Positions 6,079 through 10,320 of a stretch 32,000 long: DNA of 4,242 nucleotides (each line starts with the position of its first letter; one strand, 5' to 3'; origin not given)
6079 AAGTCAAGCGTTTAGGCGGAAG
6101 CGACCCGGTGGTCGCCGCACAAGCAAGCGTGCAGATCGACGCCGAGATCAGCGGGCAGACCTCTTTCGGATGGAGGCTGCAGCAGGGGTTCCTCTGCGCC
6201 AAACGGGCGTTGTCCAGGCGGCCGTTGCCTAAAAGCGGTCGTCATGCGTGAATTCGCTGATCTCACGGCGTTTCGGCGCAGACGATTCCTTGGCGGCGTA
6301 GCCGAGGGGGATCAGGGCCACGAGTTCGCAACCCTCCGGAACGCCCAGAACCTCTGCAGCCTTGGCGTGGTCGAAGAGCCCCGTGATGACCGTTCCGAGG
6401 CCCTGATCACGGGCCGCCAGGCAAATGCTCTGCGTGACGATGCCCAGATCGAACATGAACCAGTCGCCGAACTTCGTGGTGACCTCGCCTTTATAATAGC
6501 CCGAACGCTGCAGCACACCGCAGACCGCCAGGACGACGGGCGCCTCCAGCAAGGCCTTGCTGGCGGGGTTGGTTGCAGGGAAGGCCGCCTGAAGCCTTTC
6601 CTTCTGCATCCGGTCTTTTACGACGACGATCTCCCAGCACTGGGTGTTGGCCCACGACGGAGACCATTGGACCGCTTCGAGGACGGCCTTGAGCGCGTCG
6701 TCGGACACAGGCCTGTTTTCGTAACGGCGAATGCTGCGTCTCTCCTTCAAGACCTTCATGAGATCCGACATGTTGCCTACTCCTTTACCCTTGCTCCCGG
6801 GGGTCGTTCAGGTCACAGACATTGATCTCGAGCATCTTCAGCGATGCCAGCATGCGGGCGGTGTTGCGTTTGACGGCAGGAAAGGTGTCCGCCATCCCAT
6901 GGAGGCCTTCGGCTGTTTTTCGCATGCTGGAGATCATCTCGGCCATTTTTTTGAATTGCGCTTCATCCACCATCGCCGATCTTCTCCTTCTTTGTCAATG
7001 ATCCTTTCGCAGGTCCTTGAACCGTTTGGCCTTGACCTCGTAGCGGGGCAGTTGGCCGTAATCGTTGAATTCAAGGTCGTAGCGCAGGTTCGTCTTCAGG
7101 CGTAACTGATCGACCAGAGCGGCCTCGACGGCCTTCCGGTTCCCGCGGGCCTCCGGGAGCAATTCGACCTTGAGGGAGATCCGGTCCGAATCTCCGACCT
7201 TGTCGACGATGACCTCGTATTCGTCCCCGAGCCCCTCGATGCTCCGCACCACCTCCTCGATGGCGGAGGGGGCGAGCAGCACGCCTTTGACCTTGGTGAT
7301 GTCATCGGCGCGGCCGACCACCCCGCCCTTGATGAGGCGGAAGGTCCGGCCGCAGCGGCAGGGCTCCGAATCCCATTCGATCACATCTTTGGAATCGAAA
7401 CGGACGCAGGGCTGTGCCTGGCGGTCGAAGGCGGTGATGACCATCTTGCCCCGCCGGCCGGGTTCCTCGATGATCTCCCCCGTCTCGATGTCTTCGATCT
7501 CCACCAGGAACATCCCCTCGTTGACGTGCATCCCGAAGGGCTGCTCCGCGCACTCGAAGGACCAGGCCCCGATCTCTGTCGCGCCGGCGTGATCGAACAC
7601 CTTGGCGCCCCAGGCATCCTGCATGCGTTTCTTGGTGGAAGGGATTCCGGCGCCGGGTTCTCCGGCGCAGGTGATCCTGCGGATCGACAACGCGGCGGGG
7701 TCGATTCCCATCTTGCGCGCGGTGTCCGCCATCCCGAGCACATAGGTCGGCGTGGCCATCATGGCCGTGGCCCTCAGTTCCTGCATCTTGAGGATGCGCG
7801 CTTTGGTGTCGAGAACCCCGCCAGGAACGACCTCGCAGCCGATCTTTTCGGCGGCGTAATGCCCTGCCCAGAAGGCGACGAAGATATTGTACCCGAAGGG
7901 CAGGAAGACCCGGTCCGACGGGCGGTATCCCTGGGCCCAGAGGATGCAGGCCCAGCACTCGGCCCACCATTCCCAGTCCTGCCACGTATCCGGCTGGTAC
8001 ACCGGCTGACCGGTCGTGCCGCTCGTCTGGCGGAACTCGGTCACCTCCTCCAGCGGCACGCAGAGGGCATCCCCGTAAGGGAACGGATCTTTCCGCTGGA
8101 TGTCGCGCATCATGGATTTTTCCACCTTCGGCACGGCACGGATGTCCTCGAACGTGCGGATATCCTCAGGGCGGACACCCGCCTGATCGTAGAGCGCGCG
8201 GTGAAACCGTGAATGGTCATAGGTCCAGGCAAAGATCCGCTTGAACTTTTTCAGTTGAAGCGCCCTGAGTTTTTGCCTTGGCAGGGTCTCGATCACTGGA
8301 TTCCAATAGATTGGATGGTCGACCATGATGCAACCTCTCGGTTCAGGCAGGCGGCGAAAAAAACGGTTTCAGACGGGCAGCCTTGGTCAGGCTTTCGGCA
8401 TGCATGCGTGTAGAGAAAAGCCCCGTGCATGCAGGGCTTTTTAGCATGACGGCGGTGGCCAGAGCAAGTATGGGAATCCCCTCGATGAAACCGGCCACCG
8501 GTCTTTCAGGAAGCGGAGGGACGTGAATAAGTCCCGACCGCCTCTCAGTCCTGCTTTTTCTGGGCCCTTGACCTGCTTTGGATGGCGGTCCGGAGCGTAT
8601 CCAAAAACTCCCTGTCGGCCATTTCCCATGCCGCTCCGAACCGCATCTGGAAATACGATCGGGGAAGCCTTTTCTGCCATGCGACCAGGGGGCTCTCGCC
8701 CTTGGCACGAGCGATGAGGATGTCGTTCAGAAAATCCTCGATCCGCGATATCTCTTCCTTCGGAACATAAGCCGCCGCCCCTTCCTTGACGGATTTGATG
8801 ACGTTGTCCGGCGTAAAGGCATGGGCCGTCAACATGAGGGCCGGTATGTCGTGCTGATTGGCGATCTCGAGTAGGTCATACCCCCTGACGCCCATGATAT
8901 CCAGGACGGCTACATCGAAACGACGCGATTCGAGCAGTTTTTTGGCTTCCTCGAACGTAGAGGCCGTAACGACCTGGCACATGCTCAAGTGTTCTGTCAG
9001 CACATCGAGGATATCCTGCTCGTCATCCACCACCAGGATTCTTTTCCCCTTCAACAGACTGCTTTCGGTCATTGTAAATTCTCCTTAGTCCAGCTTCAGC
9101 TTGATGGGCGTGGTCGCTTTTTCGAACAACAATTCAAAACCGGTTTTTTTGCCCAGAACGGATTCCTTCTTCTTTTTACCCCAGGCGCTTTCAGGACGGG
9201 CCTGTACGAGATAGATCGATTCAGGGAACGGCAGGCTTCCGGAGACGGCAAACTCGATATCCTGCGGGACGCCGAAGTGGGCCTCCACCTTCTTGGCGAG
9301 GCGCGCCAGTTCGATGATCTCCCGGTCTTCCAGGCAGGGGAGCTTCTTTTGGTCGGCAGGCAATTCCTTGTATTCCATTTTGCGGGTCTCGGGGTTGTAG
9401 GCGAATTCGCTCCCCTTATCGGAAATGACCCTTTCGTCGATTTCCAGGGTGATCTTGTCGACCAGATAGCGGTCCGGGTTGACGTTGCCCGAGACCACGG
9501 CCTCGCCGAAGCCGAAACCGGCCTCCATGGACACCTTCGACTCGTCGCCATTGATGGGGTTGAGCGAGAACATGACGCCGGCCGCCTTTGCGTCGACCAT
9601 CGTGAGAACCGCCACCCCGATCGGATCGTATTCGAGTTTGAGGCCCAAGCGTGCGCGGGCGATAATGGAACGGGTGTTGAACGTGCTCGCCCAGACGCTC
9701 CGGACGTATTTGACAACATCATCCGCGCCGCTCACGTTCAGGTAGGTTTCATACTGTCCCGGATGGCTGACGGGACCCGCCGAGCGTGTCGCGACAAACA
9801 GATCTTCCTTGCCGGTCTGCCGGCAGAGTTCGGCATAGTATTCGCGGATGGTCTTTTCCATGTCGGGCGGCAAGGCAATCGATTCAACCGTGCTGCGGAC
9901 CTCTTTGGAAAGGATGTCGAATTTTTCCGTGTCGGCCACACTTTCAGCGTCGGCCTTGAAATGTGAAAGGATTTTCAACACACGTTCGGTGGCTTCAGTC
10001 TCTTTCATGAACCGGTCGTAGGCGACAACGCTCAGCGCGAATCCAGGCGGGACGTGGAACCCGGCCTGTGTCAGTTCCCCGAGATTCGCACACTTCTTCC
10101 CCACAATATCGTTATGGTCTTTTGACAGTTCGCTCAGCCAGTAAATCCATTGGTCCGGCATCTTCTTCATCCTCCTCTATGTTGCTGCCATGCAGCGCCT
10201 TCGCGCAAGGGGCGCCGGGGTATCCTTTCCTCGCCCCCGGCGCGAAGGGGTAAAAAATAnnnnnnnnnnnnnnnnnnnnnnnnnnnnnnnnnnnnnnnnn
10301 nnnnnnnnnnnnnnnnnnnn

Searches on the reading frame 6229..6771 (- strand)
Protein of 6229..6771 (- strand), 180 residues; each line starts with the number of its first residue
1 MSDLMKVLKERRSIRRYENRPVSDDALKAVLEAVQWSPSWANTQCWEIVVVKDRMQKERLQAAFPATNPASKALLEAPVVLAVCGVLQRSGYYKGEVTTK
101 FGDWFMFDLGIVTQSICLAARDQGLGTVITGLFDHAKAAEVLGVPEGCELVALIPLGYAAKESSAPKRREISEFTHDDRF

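Call 60: search_protein_families(library=pfam, proteins=[window:6229-6771:-])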
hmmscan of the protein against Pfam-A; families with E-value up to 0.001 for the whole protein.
window:6229-6771:- (180 aa): 2 families
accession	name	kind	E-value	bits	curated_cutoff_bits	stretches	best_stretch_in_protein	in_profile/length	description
PF00881.29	Nitroreductase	-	2.6e-30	106.2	23.5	1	8-158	1-167/167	Nitroreductase family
PF14512.11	TM1586_NiRdase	-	5.1e-11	43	27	1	108-175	83-149/215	Putative TM nitroreductase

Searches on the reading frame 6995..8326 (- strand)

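Call 60: search_protein_families(library=pfam, proteins=[window:6995-8326:-])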
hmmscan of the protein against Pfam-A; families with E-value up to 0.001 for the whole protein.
window:6995-8326:- (443 aa): 2 families
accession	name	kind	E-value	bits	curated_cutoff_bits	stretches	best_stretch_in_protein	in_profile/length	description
PF14535.12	AMP-binding_C_2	-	1.3e-15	57.9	25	1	348-440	1-96/96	AMP-binding enzyme C-terminal domain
PF00501.34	AMP-binding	-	1.9e-07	30.7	29.9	1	101-297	170-374/384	AMP-binding enzyme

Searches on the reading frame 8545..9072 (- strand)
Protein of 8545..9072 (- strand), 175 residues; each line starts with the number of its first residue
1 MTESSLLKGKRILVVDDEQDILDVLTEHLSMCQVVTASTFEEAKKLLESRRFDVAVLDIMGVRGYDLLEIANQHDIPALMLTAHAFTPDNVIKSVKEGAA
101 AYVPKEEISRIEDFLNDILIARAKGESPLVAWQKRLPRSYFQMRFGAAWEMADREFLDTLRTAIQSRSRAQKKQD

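Call 4: search_protein_families(library=pfam, proteins=[window:8545-9072:-])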
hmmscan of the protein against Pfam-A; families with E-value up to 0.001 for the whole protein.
window:8545-9072:- (175 aa): 1 family
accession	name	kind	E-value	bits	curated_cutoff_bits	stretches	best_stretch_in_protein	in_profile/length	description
PF00072.30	Response_reg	-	2.5e-12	47.4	30.2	1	12-106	1-100/111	Response regulator receiver domain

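Call 5: search_protein_families(library=ncbifam, proteins=[window:8545-9072:-])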
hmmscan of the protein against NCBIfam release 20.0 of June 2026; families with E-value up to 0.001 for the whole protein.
window:8545-9072:- (175 aa): 39 families (the best 25 are shown)
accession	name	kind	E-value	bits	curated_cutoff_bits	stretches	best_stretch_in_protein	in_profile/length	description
NF033117.2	vanR_ACDEGLN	exception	2.4e-10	40.4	350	1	12-105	1-98/226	VanR-ABDEGLN family response regulator transcription factor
NF045944.1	ResRegRpaBCyano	equivalog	9e-10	38.3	330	1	13-106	1-98/229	response regulator transcription factor RpaB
NF040534.1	resp_reg_YycF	equivalog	9.3e-10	38.1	340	1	10-106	1-101/231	response regulator YycF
TIGR02154.1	PhoB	equivalog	1.8e-09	37.3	296.2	1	10-106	3-106/226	phosphate regulon transcriptional regulator PhoB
NF033120.0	vanR_FM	exception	1.2e-08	34.9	460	1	11-105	5-103/231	vancomycin resistance response regulator transcription factor, VanR-F/VanR-M family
NF053854.1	RespRegPhoBBctds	equivalog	1.3e-08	34.5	270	1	12-105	1-100/225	two-component system response regulator PhoB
NF007005.1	PRK09468.1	equivalog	1.8e-08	34.1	331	1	9-106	3-105/237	osmolarity response regulator transcription factor OmpR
NF000403.1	vanR-C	exception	2.3e-08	33.9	480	1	10-105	3-102/231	vancomycin resistance response regulator transcription factor VanR-C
NF008199.0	PRK10955.1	equivalog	2.5e-08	34.1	341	1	11-106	3-101/232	envelope stress response regulator transcription factor CpxR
NF040689.1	MtrAB_MtrA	equivalog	1e-07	31.6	300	1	12-106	1-99/219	MtrAB system response regulator MtrA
NF047793.1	ResRegPgtA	equivalog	1.2e-07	30.9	650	1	10-106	6-107/414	two-component system response regulator PgtA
NF012227.0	AdeR_RR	equivalog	4.5e-07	29.6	340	1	8-105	10-111/239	efflux system response regulator transcription factor AdeR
NF007135.0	PRK09581.1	equivalog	8.2e-07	28.2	474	1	11-105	4-105/457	PleD family two-component system response regulator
NF000401.1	vanR-A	exception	9e-07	28.5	500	1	10-106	3-103/231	vancomycin resistance response regulator transcription factor VanR-A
NF051870.1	NAssimRespRegNtrX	equivalog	1e-06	28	600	1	11-106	3-105/452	nitrogen assimilation response regulator NtrX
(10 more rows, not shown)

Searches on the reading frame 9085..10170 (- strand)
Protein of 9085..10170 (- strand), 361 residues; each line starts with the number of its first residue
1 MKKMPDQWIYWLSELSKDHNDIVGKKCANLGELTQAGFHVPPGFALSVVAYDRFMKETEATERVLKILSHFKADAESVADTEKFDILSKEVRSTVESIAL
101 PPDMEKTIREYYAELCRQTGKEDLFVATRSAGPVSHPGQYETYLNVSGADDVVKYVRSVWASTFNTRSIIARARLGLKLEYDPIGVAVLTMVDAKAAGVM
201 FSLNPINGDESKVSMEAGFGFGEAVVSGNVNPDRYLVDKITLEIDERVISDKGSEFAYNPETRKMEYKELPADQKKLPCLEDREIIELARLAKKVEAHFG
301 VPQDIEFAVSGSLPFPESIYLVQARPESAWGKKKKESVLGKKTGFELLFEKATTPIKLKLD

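Call 4: search_protein_families(library=pfam, proteins=[window:9085-10170:-])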
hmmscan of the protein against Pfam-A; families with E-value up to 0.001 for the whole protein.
window:9085-10170:- (361 aa): 1 family
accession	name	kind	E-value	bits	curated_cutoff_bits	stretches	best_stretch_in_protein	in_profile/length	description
PF01326.24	PPDK_N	-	9.2e-85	285.2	27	1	21-338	2-320/328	Pyruvate phosphate dikinase, AMP/ATP-binding domain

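Call 5: search_protein_families(library=ncbifam, proteins=[window:9085-10170:-])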
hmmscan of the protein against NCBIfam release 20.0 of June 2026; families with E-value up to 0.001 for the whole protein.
window:9085-10170:- (361 aa): 15 families
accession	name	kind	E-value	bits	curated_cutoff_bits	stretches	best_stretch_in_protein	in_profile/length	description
NF005057.0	PRK06464.1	equivalog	4.4e-82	276.4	598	1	6-336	4-344/798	phosphoenolpyruvate synthase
TIGR01418.1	PEP_synth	equivalog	6e-80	269.6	739.75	1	9-340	2-342/784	pyruvate, water dikinase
NF004877.0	PRK06241.1-2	subfamily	1e-61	209.4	866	1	7-326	3-311/869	phosphoenolpyruvate synthase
NF004878.0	PRK06241.1-3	subfamily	4.5e-61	207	945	1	7-326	3-310/891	phosphoenolpyruvate synthase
NF041857.1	RIF_Ptrans_rph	equivalog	3.2e-59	201.1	999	1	9-326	3-309/864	rifamycin-inactivating phosphotransferase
NF004881.0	PRK06241.2-2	equivalog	1.9e-53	181.9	883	1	20-329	16-312/898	phosphoenolpyruvate synthase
NF004879.0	PRK06241.1-4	equivalog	4.1e-53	180.7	976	1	9-326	5-311/868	phosphoenolpyruvate synthase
NF052631.1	prodigiosin_PigC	equivalog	1.2e-50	172.3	1300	1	17-335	10-305/883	prodigiosin ligase PigC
NF052632.1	undecylprod_RedH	equivalog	1.6e-45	155.4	1350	1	11-333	5-299/880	undecylprodigiosin ligase RedH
NF000283.1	RPH_KJ151292.1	equivalog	2.9e-40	138.2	1700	1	23-326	20-312/865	rifamycin-inactivating phosphotransferase Rph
NF004883.0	PRK06241.2-4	equivalog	3.7e-38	131.3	1063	1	20-326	29-326/928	phosphoenolpyruvate synthase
NF004880.0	PRK06241.2-1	equivalog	2e-31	108.7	972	2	20-238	15-224/837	phosphoenolpyruvate synthase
NF004882.0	PRK06241.2-3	equivalog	1.9e-13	49.4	850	1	20-334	9-283/827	phosphoenolpyruvate synthase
TIGR01828.1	pyru_phos_dikin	equivalog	2.6e-12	45.5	843.45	1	7-95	2-94/865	pyruvate, phosphate dikinase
NF004531.0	PRK05878.1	equivalog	9.6e-11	41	456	0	156-233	169-250/534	pyruvate, phosphate dikinase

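Call 14: find_encoding_contigs(protein=window:9085-10170:-, flank=10000, max_places=6)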
Protein window:9085-10170:- (361 aa): no gene with exactly this product is on record in the collection.
